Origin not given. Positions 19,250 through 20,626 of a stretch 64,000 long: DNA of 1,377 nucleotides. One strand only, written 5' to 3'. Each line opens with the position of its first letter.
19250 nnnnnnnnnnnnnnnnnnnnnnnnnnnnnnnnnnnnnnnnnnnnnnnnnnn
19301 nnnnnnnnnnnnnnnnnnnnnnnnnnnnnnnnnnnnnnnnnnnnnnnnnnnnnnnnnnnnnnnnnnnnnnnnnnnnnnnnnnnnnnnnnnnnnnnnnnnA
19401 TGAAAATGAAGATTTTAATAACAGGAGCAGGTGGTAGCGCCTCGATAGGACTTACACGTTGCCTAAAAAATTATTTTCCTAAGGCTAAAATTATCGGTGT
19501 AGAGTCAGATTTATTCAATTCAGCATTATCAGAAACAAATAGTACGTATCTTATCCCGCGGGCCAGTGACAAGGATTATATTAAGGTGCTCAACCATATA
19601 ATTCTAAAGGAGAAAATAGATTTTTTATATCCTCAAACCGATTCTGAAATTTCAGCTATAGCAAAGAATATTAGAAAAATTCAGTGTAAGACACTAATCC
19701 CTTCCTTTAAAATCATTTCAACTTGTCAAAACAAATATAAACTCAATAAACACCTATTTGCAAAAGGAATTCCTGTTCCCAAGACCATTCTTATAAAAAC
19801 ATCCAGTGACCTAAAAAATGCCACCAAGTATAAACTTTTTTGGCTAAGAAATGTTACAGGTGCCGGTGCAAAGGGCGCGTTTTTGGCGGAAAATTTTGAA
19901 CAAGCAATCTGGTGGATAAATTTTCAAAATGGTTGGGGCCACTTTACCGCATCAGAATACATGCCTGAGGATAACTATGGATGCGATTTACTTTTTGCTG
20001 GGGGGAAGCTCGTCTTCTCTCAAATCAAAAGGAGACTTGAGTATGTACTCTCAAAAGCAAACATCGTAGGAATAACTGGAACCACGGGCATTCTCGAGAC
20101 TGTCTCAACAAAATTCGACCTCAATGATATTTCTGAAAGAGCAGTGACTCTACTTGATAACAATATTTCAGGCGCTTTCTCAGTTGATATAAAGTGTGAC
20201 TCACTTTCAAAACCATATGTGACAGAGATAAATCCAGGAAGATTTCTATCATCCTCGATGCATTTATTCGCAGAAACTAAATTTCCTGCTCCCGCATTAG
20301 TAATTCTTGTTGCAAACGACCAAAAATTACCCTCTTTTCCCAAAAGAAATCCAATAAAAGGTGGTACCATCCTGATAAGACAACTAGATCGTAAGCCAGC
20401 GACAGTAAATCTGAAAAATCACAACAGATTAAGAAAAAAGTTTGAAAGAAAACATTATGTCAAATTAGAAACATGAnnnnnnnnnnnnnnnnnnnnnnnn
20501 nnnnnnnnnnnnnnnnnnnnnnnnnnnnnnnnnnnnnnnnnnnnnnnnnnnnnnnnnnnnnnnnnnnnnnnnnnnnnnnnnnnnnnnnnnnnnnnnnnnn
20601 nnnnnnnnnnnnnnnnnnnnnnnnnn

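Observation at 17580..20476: HAD phosphatase fused to an Enzyme-I/PPDK-like phospho-His phosphotransferase, coupled to a stand-alone ATP-grasp protein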

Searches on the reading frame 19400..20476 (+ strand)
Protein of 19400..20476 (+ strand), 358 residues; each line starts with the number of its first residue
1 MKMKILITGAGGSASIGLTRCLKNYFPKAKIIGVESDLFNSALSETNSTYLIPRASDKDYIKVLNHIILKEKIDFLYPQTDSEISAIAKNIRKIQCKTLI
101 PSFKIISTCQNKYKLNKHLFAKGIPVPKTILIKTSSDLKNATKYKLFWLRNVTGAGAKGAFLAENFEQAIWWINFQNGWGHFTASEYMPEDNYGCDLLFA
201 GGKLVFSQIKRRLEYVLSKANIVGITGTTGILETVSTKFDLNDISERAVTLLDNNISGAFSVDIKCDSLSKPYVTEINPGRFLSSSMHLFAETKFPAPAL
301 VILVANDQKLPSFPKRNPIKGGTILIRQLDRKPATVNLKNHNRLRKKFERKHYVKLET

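Call 3: search_protein_families(library=pfam, proteins=[window:19400-20476:+], max_evalue=0.01)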
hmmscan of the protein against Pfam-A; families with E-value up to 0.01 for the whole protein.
window:19400-20476:+ (358 aa): 2 families
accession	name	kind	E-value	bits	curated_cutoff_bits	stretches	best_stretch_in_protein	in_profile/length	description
PF21360.3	PylC-like_N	-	3e-11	43.8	27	1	5-94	1-88/96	PylC-like, N-terminal domain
PF02655.19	ATP-grasp_3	-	3.5e-07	30.9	23.2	1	109-281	1-156/160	ATP-grasp domain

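Call 6: search_protein_families(library=ncbifam, proteins=[window:19400-20476:+], max_evalue=0.01)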
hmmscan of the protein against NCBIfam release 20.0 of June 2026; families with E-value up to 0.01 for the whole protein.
window:19400-20476:+ (358 aa): 11 families
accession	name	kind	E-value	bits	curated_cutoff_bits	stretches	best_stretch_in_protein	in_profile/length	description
NF009402.0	PRK12767.1-1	equivalog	4.3e-30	104.6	218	1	1-283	1-277/329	carbamoyl phosphate synthase-like protein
NF009405.0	PRK12767.1-4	equivalog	7.1e-17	61.4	390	1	3-279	1-264/320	carbamoyl phosphate synthase-like protein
NF009406.0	PRK12767.1-5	equivalog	2.2e-15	56.6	271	1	1-288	1-277/327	carbamoyl phosphate synthase-like protein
NF009403.0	PRK12767.1-2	equivalog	3.1e-13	49.7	286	1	3-198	1-194/342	carbamoyl phosphate synthase-like protein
NF005315.0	PRK06849.1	equivalog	3.4e-12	46.1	406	1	2-141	4-146/389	hypothetical protein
NF009404.0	PRK12767.1-3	equivalog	4.1e-12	45.6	316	1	28-132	25-132/344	carbamoyl phosphate synthase-like protein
TIGR00768.1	rimK_fam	subfamily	0.00017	21.1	143.4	1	86-142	63-118/276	RimK family alpha-L-glutamate ligase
TIGR02144.1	LysX_arch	equivalog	0.00038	19.6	275.6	1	99-140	75-116/281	lysine biosynthesis protein LysX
NF002563.0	PRK02186.1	subfamily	0.0061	14.8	625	1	105-168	101-166/890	argininosuccinate lyase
NF040720.1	MptN_Meth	equivalog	0.0073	15.4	350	0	97-144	87-135/291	tetrahydromethanopterin:alpha-L-glutamate ligase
NF053643.1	Ddl_archaea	equivalog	0.0083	15.1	500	0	34-169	28-164/367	putative pseudomurein biosynthesis ATP-grasp protein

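Call 17: search_solved_structures(query=window:19400-20476:+, max_evalue=1)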
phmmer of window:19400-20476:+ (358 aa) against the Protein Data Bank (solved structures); distinct sequences matched with E-value up to 1: 2.
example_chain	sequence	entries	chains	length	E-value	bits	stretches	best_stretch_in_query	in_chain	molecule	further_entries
2pn1_A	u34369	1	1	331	0.0045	19.1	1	3-132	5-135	Carbamoylphosphate synthase large subunit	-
4wd3_A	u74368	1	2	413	0.047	15.7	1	49-212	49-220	L-amino acid ligase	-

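Call 19: find_homologous_proteins(query=window:19400-20476:+, max_evalue=0.00001)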
Query window:19400-20476:+ (358 aa): 43 proteins with E <= 0.00001 among 4008 candidates.
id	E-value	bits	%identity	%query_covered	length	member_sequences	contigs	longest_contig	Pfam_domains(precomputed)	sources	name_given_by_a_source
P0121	6.2e-234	793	99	100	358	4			PF02655.20,PF21360.4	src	-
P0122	7.1e-213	724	90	100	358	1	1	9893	PF02655.20,PF21360.4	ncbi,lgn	-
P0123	3.8e-95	337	46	99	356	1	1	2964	PF02655.20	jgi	-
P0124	1.1e-93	332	49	95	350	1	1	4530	PF21360.4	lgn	-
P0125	3.5e-92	327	48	96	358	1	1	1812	PF02655.20,PF21360.4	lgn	-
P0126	6.0e-88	313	45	97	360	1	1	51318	PF21360.4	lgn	-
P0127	2.7e-86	308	45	96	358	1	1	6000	PF21360.4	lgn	-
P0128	1.1e-84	302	42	96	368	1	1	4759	PF02655.20,PF21360.4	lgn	-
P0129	5.3e-84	300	43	96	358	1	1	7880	PF02655.20,PF21360.4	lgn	-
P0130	7.1e-82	293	43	98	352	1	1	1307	PF02222.28,PF02655.20,PF21360.4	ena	-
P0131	4.7e-81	290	45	98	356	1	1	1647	-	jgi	-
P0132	7.9e-80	286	44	99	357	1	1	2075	PF02222.28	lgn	-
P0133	2.9e-79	285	43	99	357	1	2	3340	-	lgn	-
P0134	9.3e-79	283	43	99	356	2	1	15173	-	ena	-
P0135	1.9e-78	282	43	99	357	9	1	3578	PF02222.28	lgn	-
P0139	1.8e-68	249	43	97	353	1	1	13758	PF02655.20,PF21360.4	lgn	-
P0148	6.7e-49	185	35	91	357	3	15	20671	PF02655.20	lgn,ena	-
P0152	1.5e-47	180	33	91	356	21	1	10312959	PF15632.12,PF21360.4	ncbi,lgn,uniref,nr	ncbi:hypothetical protein [Amycolatopsis sp. YIM 10]|uniref:hypothetical protein n=1 Tax=Amycolatops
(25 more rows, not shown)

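Call 20: find_encoding_contigs(protein=P0122, flank=10000, max_places=2)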
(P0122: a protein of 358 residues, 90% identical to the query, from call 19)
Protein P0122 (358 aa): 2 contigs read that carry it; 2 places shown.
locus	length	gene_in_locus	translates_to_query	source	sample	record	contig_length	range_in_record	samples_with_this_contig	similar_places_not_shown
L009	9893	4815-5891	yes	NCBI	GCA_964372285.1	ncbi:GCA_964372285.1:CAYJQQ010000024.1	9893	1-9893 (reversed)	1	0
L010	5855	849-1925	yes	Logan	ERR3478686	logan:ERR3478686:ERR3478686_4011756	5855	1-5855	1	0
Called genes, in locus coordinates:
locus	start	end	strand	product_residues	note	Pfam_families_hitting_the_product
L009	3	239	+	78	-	?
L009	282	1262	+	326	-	PF00106:adh_short (weak), PF01073:3Beta_HSD, PF01370:Epimerase, PF02719:Polysacc_synt_2, PF04321:RmlD_sub_bind, PF07993:NAD_binding_4, PF16363:GDP_Man_Dehyd, PF13460:NAD_binding_10 (weak)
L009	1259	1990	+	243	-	PF00535:Glycos_transf_2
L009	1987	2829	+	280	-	-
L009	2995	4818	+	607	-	PF13419:HAD_2, PF02896:PEP-utilizers_C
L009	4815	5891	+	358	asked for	PF21360:PylC-like_N, PF02655:ATP-grasp_3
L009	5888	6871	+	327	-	PF01408:GFO_IDH_MocA, PF02894:GFO_IDH_MocA_C, PF22725:GFO_IDH_MocA_C3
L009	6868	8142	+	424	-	PF03446:NAD_binding_2, PF03721:UDPG_MGDP_dh_N, PF00984:UDPG_MGDP_dh, PF03720:UDPG_MGDP_dh_C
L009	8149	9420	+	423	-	-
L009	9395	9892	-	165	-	?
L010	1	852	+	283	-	?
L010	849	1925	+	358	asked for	PF21360:PylC-like_N, PF02655:ATP-grasp_3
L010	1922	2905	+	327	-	PF01408:GFO_IDH_MocA, PF02894:GFO_IDH_MocA_C, PF22725:GFO_IDH_MocA_C3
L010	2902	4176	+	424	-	PF03446:NAD_binding_2, PF03721:UDPG_MGDP_dh_N, PF00984:UDPG_MGDP_dh, PF03720:UDPG_MGDP_dh_C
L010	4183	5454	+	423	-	-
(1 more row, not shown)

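Call 21: find_encoding_contigs(protein=P0126, flank=8000, max_places=2)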
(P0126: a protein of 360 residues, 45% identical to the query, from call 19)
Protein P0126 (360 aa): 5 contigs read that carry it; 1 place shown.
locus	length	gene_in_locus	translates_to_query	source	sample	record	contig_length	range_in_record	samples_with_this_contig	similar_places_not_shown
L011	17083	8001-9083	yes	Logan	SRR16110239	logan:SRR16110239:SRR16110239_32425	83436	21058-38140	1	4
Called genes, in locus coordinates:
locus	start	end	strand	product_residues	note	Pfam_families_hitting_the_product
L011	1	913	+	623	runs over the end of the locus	-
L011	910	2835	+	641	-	-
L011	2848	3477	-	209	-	-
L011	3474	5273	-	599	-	-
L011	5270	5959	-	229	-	PF00535:Glycos_transf_2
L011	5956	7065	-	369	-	PF00155:Aminotran_1_2, PF01041:DegT_DnrJ_EryC1, PF00266:Aminotran_5 (faint)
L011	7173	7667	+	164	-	PF01894:YjbQ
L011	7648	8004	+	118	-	PF00190:Cupin_1 (weak), PF02311:AraC_binding, PF07883:Cupin_2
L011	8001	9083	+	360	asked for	PF21360:PylC-like_N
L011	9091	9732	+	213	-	PF00702:Hydrolase, PF13419:HAD_2, PF13242:Hydrolase_like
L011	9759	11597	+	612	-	-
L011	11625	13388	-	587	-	-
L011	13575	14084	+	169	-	-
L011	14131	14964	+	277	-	PF00535:Glycos_transf_2, PF10111:Glyco_tranf_2_2 (weak), PF13641:Glyco_tranf_2_3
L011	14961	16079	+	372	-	PF13439:Glyco_transf_4, PF13579:Glyco_trans_4_4, PF20706:GT4-conflict, PF00534:Glycos_transf_1, PF13692:Glyco_trans_1_4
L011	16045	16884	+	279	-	PF01209:Ubie_methyltran, PF02353:CMAS, PF07021:MetW, PF13489:Methyltransf_23, PF13649:Methyltransf_25, PF13847:Methyltransf_31, PF08241:Methyltransf_11, PF08242:Methyltransf_12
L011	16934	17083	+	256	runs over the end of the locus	PF01209:Ubie_methyltran (weak), PF13489:Methyltransf_23, PF07021:MetW (weak), PF13847:Methyltransf_31, PF08241:Methyltransf_11, PF08242:Methyltransf_12, PF13649:Methyltransf_25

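Call 22: find_encoding_contigs(protein=P0134, flank=8000, max_places=2)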
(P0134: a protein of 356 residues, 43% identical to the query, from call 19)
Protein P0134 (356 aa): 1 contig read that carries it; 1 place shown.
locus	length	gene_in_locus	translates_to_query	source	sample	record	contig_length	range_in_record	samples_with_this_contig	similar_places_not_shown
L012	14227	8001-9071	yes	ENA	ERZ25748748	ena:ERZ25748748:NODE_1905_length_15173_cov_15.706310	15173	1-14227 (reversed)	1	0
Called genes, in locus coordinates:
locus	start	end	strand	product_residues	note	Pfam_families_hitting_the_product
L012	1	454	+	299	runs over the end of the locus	PF00534:Glycos_transf_1 (weak)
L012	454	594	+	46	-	-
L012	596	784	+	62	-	-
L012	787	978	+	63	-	-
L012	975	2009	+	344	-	PF00534:Glycos_transf_1 (weak), PF13692:Glyco_trans_1_4, PF13524:Glyco_trans_1_2 (weak)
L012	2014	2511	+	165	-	PF08241:Methyltransf_11, PF13489:Methyltransf_23 (weak), PF13649:Methyltransf_25 (weak)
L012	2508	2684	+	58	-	-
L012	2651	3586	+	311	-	PF01073:3Beta_HSD, PF01370:Epimerase, PF02719:Polysacc_synt_2 (faint), PF04321:RmlD_sub_bind, PF07993:NAD_binding_4, PF16363:GDP_Man_Dehyd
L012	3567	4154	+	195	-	PF03848:TehB (faint), PF08241:Methyltransf_11, PF13649:Methyltransf_25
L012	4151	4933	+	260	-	PF13524:Glyco_trans_1_2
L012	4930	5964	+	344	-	PF00534:Glycos_transf_1, PF13524:Glyco_trans_1_2 (weak), PF13692:Glyco_trans_1_4, PF20706:GT4-conflict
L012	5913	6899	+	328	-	PF01408:GFO_IDH_MocA, PF02629:CoA_binding (weak), PF22725:GFO_IDH_MocA_C3 (weak)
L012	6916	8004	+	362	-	PF08240:ADH_N, PF00107:ADH_zinc_N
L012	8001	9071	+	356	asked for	-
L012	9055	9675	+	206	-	PF13419:HAD_2, PF13242:Hydrolase_like (weak)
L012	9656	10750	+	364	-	PF01041:DegT_DnrJ_EryC1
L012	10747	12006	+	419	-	PF02310:B12-binding, PF04055:Radical_SAM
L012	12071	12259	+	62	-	-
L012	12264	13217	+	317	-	-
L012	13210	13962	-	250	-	PF07460:NUMOD3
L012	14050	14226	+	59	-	?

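Call 61: find_encoding_contigs(protein=P0139, flank=7000, max_places=1)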
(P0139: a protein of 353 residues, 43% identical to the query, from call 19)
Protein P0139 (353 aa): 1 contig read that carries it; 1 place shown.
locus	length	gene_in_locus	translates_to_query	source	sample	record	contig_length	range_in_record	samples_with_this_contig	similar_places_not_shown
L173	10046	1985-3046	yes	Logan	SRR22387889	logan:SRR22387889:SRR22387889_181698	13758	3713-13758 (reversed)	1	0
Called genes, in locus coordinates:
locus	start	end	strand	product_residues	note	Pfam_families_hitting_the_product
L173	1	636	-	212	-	?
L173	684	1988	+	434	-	PF02896:PEP-utilizers_C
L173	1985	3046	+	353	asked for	PF21360:PylC-like_N (weak), PF02655:ATP-grasp_3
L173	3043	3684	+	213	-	PF00702:Hydrolase, PF13419:HAD_2, PF13242:Hydrolase_like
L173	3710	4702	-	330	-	PF01408:GFO_IDH_MocA, PF02894:GFO_IDH_MocA_C, PF22725:GFO_IDH_MocA_C3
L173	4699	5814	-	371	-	PF00155:Aminotran_1_2 (weak), PF00266:Aminotran_5 (weak), PF01041:DegT_DnrJ_EryC1, PF01212:Beta_elim_lyase (weak), PF01053:Cys_Met_Meta_PP (weak)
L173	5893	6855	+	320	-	PF00535:Glycos_transf_2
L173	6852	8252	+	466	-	PF00535:Glycos_transf_2, PF10111:Glyco_tranf_2_2 (faint), PF13641:Glyco_tranf_2_3, PF13506:Glyco_transf_21 (faint), PF13641:Glyco_tranf_2_3 (weak)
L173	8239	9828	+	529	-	PF00534:Glycos_transf_1, PF13692:Glyco_trans_1_4 (weak)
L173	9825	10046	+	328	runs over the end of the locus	PF01408:GFO_IDH_MocA, PF22725:GFO_IDH_MocA_C3 (weak)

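Call 62: find_encoding_contigs(protein=P0148, flank=7000, max_places=1)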
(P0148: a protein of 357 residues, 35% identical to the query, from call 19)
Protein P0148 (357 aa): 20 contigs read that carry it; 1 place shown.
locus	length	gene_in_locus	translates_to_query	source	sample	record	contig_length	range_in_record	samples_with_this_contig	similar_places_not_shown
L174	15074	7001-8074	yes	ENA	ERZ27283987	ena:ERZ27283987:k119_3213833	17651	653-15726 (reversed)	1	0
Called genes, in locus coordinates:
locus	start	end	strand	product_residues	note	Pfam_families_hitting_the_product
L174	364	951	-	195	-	PF06966:DUF1295, PF04191:PEMT, PF04140:ICMT (weak)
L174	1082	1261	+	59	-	-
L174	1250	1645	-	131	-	PF02142:MGS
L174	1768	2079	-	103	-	-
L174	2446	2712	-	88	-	-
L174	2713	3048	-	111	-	-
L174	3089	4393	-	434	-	PF05048:NosD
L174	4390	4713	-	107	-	-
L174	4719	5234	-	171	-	-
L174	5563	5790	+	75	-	-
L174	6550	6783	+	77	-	PF01037:AsnC_trans_reg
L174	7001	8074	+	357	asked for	PF02655:ATP-grasp_3 (weak)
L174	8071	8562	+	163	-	PF00702:Hydrolase (faint), PF13419:HAD_2 (weak)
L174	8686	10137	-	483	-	-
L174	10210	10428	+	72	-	-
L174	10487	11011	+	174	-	PF01467:CTP_transf_like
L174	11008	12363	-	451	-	PF01142:TruD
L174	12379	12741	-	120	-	PF01981:PTH2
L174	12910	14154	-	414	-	PF00070:Pyr_redox (faint), PF01494:FAD_binding_3, PF05834:Lycopene_cycl (weak), PF12831:FAD_oxidored, PF13450:NAD_binding_8 (weak), PF01266:DAO, PF04820:Trp_halogenase (weak), PF22578:GGR_cat, +1 more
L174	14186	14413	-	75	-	-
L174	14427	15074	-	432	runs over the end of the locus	?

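Call 63: find_encoding_contigs(protein=P0152, flank=7000, max_places=1)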
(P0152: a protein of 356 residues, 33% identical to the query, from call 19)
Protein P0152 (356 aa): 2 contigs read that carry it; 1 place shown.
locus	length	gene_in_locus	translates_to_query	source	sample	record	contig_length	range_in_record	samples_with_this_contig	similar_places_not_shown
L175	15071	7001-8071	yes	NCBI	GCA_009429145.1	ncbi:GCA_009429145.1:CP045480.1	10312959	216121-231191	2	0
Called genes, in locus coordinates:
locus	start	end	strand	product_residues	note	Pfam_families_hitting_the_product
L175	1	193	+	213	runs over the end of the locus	PF25087:GMPPB_C (faint), PF00132:Hexapep, PF14602:Hexapep_2 (weak)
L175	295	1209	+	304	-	-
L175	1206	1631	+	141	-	-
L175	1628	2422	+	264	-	-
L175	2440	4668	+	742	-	-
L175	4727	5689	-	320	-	PF01118:Semialdhyde_dh (weak), PF01408:GFO_IDH_MocA, PF22725:GFO_IDH_MocA_C3 (weak)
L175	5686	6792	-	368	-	PF00155:Aminotran_1_2 (weak), PF01041:DegT_DnrJ_EryC1, PF01212:Beta_elim_lyase (weak), PF01053:Cys_Met_Meta_PP (weak)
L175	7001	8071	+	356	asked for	PF21360:PylC-like_N, PF15632:ATPgrasp_Ter (faint)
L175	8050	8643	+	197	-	PF00702:Hydrolase, PF13419:HAD_2, PF13242:Hydrolase_like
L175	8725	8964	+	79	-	-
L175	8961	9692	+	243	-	PF00106:adh_short, PF01370:Epimerase, PF08659:KR, PF13561:adh_short_C2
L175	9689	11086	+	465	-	PF00501:AMP-binding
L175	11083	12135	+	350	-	PF04443:LuxE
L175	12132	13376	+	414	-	PF05893:LuxC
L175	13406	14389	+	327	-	PF03706:LPG_synthase_TM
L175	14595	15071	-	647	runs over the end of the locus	PF20176:DUF6541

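Call 75: search_solved_structures(query=A5, max_evalue=1)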
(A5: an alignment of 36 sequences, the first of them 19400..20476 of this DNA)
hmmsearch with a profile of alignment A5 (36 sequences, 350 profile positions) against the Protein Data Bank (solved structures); distinct sequences matched with E-value up to 1: 92 (the best 60 are shown).
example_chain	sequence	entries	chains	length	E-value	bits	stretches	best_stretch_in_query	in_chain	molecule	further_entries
2pn1_A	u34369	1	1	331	5.2e-14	55.3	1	23-312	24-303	Carbamoylphosphate synthase large subunit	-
4dim_A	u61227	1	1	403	9.5e-11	44.6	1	103-277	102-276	Phosphoribosylglycinamide synthetase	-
2yw2_A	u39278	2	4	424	8.9e-09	38.1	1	58-200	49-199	Phosphoribosylamine--glycine ligase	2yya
8j4z_E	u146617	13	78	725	6.5e-08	35.3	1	3-169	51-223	Methylcrotonoyl-CoA carboxylase subunit alpha, mitochondrial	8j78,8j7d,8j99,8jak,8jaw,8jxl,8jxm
3vpd_A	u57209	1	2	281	1.8e-07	33.8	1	102-279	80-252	Ribosomal protein S6 modification protein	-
1gso_A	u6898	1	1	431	7.5e-07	31.8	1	62-282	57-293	PROTEIN (GLYCINAMIDE RIBONUCLEOTIDE SYNTHETASE)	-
2yrw_A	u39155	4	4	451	1.2e-06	31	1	60-206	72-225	Phosphoribosylglycinamide synthetase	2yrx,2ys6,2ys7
5d8d_A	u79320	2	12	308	1.9e-06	30.4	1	107-299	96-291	D-alanine--D-alanine ligase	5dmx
3orq_A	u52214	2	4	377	2.1e-06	30.3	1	82-172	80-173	N5-Carboxyaminoimidazole ribonucleotide synthetase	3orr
2z04_A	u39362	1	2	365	3.4e-06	29.6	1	97-189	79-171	Phosphoribosylaminoimidazole carboxylase ATPase subunit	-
3n6r_A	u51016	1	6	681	9.3e-06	28.2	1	3-171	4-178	Propionyl-CoA carboxylase, alpha subunit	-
3ax6_A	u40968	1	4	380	1e-05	28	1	100-285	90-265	Phosphoribosylaminoimidazole carboxylase, ATPase subunit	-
3ouu_A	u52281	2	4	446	1.1e-05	27.9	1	3-169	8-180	Biotin carboxylase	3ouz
2xcl_A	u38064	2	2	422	4e-05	26.1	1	86-207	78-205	PHOSPHORIBOSYLAMINE--GLYCINE LIGASE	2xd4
9wkr_A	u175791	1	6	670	4.3e-05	26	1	3-168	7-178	Propionyl-CoA carboxylase alpha chain, mitochondrial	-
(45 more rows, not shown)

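Call 85: predict_structure(alignment_id=A5)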
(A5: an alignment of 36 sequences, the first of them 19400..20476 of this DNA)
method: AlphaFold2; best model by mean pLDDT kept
length: 358 residues; sequences in the alignment: 36
mean_pLDDT: 94.4   pTM: 0.92
mean pLDDT of the five models: 94.4, 93.4, 91.4, 89.7, 89.2
residues with pLDDT >= 90: 318; 70-90: 38; 50-70: 2; < 50: 0
segments of 3 or more residues with pLDDT < 50: none
pLDDT, mean of each block of 10 residues (from residue 1): 94 96 97 97 96 98 98 97 97 98 97 97 97 94 87 83 93 91 93 97 98 88 79 91 98 97 96 97 96 98 97 97 93 93 95 89
secondary structure, 60 per line:
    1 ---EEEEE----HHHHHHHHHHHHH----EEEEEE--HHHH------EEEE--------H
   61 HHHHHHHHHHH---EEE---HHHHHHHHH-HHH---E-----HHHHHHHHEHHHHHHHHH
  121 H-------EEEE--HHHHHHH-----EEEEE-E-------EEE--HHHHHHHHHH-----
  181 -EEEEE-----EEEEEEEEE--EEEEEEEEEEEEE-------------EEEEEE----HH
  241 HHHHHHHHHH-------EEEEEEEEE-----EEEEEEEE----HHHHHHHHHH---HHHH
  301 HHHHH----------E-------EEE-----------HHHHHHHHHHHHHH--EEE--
elements in order: E4-8 H13-25 E30-35 H38-41 E48-51 H60-71 E75-77 H81-89 H103-110 H112-121 E129-132 H135-141 E147-151 E161-163 H166-175 E182-186 E192-200 E203-215 E229-234 H239-250 E258-266 E272-279 H284-293 H297-305 E324-326 H338-351 E354-356
